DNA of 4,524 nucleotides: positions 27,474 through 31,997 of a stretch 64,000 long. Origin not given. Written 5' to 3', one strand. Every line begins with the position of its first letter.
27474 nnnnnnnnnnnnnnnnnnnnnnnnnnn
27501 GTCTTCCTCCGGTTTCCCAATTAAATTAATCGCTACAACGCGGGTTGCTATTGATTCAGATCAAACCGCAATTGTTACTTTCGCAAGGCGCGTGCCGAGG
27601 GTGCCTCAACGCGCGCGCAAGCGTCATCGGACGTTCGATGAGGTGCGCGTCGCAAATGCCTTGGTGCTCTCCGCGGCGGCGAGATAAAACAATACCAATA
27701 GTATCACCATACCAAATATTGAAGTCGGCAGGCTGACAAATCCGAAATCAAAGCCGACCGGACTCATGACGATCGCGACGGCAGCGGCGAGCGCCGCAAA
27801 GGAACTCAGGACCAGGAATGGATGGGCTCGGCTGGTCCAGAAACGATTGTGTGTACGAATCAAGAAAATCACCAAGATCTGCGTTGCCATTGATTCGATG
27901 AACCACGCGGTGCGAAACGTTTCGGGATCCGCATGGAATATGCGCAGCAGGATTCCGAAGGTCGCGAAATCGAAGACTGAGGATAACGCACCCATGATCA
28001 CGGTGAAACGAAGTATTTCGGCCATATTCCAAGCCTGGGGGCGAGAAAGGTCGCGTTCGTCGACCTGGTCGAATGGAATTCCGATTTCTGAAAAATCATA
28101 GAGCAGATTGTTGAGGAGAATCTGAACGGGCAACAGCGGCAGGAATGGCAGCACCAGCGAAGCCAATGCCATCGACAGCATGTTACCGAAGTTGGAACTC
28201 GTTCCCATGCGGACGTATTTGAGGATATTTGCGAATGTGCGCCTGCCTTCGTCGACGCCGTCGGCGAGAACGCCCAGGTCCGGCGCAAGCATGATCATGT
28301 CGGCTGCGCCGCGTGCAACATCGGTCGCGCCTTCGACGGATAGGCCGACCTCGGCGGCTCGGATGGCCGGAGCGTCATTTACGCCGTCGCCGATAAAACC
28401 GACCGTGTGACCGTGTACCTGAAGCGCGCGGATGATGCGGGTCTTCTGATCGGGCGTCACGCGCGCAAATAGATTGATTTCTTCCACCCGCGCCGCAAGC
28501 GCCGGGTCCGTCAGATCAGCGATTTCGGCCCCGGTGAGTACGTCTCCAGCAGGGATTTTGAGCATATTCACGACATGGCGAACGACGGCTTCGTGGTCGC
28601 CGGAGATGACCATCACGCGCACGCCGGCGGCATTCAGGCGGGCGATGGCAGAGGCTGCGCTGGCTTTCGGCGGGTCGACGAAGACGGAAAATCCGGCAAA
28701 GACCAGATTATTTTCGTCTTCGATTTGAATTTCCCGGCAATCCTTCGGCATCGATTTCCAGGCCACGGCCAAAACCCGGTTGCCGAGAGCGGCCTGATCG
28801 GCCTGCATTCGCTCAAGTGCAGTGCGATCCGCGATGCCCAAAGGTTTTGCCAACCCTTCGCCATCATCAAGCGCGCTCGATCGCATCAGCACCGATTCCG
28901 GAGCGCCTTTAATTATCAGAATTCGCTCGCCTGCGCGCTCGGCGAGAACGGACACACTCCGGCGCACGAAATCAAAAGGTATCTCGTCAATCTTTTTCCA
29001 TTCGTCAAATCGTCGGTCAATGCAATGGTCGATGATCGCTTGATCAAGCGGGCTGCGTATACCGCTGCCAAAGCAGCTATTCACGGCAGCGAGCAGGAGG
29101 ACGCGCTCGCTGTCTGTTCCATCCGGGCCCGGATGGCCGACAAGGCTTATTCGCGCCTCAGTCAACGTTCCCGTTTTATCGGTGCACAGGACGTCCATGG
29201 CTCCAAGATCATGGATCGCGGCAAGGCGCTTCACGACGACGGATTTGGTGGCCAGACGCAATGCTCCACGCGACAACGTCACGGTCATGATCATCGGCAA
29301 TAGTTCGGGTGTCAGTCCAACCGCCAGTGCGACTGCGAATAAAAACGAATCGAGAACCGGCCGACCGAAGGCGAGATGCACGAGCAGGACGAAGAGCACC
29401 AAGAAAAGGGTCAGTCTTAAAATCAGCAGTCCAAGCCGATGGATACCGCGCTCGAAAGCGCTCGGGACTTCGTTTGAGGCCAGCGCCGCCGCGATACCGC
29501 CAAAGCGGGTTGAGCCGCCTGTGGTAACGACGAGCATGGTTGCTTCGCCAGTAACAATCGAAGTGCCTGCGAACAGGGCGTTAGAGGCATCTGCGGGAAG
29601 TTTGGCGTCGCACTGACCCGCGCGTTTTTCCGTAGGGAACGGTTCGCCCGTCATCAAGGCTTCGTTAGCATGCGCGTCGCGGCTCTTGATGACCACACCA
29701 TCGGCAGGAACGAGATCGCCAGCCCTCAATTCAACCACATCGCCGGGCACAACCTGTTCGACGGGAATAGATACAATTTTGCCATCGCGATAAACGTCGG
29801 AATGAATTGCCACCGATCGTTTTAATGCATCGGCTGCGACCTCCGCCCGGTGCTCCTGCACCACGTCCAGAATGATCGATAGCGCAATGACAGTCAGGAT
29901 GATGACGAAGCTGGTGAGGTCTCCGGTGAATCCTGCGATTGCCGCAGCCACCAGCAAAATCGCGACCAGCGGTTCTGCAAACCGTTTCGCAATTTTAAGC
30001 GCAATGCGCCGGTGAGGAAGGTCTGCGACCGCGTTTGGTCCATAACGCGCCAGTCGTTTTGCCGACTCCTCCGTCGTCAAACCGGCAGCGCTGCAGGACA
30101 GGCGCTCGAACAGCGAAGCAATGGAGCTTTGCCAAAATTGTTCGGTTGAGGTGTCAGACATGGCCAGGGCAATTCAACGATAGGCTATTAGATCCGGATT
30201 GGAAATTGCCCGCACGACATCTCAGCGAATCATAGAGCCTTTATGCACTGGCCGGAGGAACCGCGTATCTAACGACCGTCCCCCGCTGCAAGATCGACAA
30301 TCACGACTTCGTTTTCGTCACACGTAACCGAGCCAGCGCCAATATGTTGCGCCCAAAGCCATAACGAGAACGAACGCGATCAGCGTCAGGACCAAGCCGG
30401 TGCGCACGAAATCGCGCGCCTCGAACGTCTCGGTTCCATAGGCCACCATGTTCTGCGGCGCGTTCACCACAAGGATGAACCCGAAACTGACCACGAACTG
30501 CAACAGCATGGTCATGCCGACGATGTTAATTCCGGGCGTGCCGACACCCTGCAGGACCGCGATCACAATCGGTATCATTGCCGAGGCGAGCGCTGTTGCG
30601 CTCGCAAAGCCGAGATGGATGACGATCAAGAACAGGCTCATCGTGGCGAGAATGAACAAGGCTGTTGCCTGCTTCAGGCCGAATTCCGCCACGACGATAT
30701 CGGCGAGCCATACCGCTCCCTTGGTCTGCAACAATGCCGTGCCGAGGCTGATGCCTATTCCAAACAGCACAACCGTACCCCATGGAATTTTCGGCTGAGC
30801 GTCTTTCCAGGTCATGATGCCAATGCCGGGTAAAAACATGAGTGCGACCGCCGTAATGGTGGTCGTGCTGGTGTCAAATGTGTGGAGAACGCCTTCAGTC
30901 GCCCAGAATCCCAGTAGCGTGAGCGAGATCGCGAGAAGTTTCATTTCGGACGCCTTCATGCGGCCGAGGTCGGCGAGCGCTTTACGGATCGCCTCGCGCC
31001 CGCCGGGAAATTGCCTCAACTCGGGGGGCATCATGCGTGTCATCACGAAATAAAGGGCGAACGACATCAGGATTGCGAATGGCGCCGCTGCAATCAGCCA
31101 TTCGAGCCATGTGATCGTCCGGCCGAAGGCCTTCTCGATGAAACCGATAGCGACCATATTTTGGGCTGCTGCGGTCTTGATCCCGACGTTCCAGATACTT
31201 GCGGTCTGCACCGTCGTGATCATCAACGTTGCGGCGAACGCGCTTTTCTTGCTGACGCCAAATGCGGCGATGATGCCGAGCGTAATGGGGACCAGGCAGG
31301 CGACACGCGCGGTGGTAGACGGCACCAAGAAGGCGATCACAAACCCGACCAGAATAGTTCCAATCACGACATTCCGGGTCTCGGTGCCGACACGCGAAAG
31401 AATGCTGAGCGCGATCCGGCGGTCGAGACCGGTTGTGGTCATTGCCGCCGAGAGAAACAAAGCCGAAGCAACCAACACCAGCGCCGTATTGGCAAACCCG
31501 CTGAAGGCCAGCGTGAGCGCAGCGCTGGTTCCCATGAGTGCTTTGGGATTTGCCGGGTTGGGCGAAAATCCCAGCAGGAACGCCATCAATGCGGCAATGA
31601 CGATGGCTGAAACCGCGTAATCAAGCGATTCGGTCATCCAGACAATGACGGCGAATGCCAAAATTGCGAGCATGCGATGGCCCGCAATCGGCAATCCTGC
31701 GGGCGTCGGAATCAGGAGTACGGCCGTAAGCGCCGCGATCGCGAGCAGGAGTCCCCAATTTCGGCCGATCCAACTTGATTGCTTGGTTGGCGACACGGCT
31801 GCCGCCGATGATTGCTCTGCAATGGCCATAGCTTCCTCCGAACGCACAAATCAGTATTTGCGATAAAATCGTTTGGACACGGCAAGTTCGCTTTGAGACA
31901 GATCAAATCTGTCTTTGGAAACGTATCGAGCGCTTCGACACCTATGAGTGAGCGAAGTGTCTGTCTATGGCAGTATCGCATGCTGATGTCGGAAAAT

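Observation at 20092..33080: Dense array of FNR/FixK boxes: a micro-oxic regulon island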

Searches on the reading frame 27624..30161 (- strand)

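Call 5: search_protein_families(library=pfam, proteins=[window:27624-30161:-])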
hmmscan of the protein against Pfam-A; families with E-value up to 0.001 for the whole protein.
window:27624-30161:- (845 aa): 6 families
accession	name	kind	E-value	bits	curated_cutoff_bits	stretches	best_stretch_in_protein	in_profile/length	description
PF00122.25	E1-E2_ATPase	-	7.2e-44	149.9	28.1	1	119-306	5-181/181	E1-E2 ATPase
PF00689.26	Cation_ATPase_C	-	8.2e-22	78.2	27.3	1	673-836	1-175/175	Cation transporting ATPase, C-terminus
PF00690.31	Cation_ATPase_N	-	3.6e-14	52.6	20.4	1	10-76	2-69/69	Cation transporter/ATPase, N-terminus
PF00702.32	Hydrolase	-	8.8e-14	52.8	26.4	1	323-603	2-190/191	haloacid dehalogenase-like hydrolase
PF13246.12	Cation_ATPase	-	9.5e-07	29.2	21.7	1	379-429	37-89/91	Cation transport ATPase (P-type)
PF12710.13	HAD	-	0.00067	20.6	27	0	494-601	85-189/189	haloacid dehalogenase-like hydrolase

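Call 47: search_protein_families(library=ncbifam, proteins=[window:27624-30161:-], max_evalue=0.001)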
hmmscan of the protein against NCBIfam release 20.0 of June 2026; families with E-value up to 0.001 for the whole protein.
window:27624-30161:- (845 aa): 23 families
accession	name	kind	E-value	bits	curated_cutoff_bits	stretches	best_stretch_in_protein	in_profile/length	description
TIGR01524.1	ATPase-IIIB_Mg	equivalog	1.2e-237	791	610.75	1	14-839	20-862/867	magnesium-translocating P-type ATPase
NF011702.0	PRK15122.1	subfamily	2.4e-219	730.6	975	1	11-839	33-901/907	magnesium-translocating P-type ATPase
TIGR01647.1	ATPase-IIIA_H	equivalog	2.5e-129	432.7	615.5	1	27-793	1-748/755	plasma-membrane proton-efflux P-type ATPase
TIGR01522.1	ATPase-IIA2_Ca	equivalog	2.2e-107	359.9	798.3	1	25-728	21-733/854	calcium-transporting P-type ATPase, PMR1-type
TIGR01116.1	ATPase-IIA1_Ca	equivalog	7.8e-90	302.1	703.4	2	58-340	2-283/799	calcium-translocating P-type ATPase, SERCA-type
TIGR01106.1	ATPase-IIC_X-K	subfamily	7.3e-77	259.1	946.1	3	19-339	27-361/997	Na,H/K antiporter P-type ATPase subunit alpha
TIGR01494.1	ATPase_P-type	subfamily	5.7e-74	249.3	62.3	3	88-430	2-293/478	HAD-IC family P-type ATPase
TIGR01523.1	ATPase-IID_K-Na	equivalog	1.9e-69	234.3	645.05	3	390-726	485-840/997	potassium/sodium efflux P-type ATPase, fungal-type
TIGR01517.1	ATPase-IIB_Ca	equivalog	7e-66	223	507.05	1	14-689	41-732/882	calcium-translocating P-type ATPase, PMCA-type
TIGR01525.1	ATPase-IB_hvy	subfamily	6.9e-62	210.1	346.25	1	69-667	5-534/560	heavy metal translocating P-type ATPase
TIGR01657.1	P-ATPase-V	hypoth_equivalog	1.2e-59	201.9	618.25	3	14-343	127-469/1055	ATP13A2 family polyamine export P-type ATPase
TIGR01512.1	ATPase-IB2_Cd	subfamily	9.6e-43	146.6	313.5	2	68-340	4-252/494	cadmium family heavy metal-translocating P-type ATPase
TIGR01511.1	ATPase-IB1_Cu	subfamily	3.1e-40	138.6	397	2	485-658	357-501/542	copper-translocating P-type ATPase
NF008262.1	PRK11033.1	equivalog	2.8e-27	95.5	1005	2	50-383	162-483/731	zinc/cadmium/mercury/lead-transporting ATPase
NF007952.0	PRK10671.1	equivalog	1.3e-26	93.1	1316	2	550-653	682-784/838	copper-exporting P-type ATPase CopA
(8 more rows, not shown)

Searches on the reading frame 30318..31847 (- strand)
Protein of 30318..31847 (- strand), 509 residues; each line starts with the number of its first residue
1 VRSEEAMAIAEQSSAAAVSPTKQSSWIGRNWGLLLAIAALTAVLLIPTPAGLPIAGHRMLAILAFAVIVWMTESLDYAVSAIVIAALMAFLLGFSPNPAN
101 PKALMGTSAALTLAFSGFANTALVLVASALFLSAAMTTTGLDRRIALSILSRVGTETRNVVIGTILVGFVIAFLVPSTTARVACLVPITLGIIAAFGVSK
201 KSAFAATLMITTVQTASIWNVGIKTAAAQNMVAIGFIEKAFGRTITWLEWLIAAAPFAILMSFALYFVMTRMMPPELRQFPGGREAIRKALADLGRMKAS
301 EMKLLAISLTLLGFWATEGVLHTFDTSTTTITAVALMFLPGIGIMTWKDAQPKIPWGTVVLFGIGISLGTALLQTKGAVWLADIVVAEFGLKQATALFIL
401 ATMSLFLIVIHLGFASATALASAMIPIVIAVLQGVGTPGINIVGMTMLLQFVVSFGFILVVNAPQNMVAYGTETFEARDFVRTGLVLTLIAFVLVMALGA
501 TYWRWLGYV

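Call 6: search_protein_families(library=pfam, proteins=[window:30318-31847:-])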
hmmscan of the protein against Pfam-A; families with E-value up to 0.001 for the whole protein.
window:30318-31847:- (509 aa): 2 families
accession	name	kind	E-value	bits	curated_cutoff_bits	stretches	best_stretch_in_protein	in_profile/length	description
PF00939.25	Na_sulph_symp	-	4.2e-107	359.5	27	1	29-508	3-471/472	Sodium:sulfate symporter transmembrane region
PF03600.22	CitMHS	-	1.6e-26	93.7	31.9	1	68-437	2-323/336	Citrate transporter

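Call 47: search_protein_families(library=ncbifam, proteins=[window:30318-31829:-], max_evalue=0.001)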
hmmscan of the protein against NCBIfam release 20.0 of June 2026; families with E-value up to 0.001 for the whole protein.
window:30318-31829:- (503 aa): 1 family
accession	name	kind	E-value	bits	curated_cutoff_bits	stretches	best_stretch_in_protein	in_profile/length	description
TIGR00785.1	dass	subfamily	1e-67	228.8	198.6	1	41-497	1-444/444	DASS family sodium-coupled anion symporter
